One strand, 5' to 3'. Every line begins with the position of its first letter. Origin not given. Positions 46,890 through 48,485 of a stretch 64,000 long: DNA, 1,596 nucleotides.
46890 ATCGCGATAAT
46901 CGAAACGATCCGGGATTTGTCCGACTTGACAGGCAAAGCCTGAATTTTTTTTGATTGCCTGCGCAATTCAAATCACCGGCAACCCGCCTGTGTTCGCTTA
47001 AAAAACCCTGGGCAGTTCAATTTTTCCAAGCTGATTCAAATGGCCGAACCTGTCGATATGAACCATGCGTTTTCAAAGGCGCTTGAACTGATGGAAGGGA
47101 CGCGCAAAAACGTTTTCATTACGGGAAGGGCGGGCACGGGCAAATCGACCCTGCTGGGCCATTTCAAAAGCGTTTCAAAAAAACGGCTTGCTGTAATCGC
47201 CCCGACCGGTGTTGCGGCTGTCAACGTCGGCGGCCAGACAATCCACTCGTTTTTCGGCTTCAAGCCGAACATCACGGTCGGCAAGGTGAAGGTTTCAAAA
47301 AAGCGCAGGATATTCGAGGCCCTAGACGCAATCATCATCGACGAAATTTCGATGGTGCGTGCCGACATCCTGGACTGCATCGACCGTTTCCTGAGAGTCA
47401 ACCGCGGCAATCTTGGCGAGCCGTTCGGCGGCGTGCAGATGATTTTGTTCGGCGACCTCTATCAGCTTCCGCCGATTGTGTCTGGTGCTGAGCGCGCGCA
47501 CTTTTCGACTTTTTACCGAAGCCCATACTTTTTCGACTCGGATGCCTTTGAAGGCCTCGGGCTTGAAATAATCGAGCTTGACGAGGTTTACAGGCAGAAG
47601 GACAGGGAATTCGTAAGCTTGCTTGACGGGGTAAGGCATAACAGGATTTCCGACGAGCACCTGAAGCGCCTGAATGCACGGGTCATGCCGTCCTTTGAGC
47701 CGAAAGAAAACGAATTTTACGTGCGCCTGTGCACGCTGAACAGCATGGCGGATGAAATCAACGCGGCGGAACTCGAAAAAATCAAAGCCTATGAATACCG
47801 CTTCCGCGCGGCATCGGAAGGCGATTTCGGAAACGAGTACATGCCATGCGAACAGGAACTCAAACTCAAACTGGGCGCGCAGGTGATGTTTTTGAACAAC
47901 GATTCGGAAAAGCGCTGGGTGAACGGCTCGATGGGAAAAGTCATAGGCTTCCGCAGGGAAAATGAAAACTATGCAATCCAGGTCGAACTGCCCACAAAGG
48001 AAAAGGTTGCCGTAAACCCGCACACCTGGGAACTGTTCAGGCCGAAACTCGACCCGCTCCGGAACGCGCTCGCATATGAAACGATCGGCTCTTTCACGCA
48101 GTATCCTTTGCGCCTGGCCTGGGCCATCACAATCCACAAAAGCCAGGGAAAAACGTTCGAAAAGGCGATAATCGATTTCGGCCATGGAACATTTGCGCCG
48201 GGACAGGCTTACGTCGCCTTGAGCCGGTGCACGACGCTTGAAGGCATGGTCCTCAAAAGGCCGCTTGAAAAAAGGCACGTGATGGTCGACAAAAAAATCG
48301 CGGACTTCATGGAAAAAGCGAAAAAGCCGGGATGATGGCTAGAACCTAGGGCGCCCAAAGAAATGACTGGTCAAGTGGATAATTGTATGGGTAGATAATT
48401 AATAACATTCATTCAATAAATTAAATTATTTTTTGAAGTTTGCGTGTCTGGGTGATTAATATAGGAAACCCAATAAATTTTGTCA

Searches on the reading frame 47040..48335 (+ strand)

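Call 67: search_protein_families(library=pfam, proteins=[window:47040-48335:+], max_evalue=0.0001)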
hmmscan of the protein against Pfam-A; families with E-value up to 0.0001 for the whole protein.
window:47040-48335:+ (431 aa): 6 families
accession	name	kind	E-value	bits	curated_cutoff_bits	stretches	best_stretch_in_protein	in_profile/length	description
PF05970.20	PIF1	-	2.8e-27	96.2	25.9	1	18-189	18-192/223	PIF1-like helicase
PF13604.12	AAA_30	-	1.1e-11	45.2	27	1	17-213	13-182/191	AAA domain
PF13245.12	AAA_19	-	1.3e-11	45.2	25.1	1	21-146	10-132/134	AAA domain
PF02689.20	Herpes_Helicase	-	7.2e-10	38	27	1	352-427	722-798/808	Helicase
PF21530.3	Pif1_2B_dom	-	9.2e-06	25.7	23.9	1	270-304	12-47/47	DNA helicase Pif1, 2B domain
PF01443.25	Viral_helicase1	-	2.6e-05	24.6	21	0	26-156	2-112/228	Viral superfamily 1 RNA helicase core domain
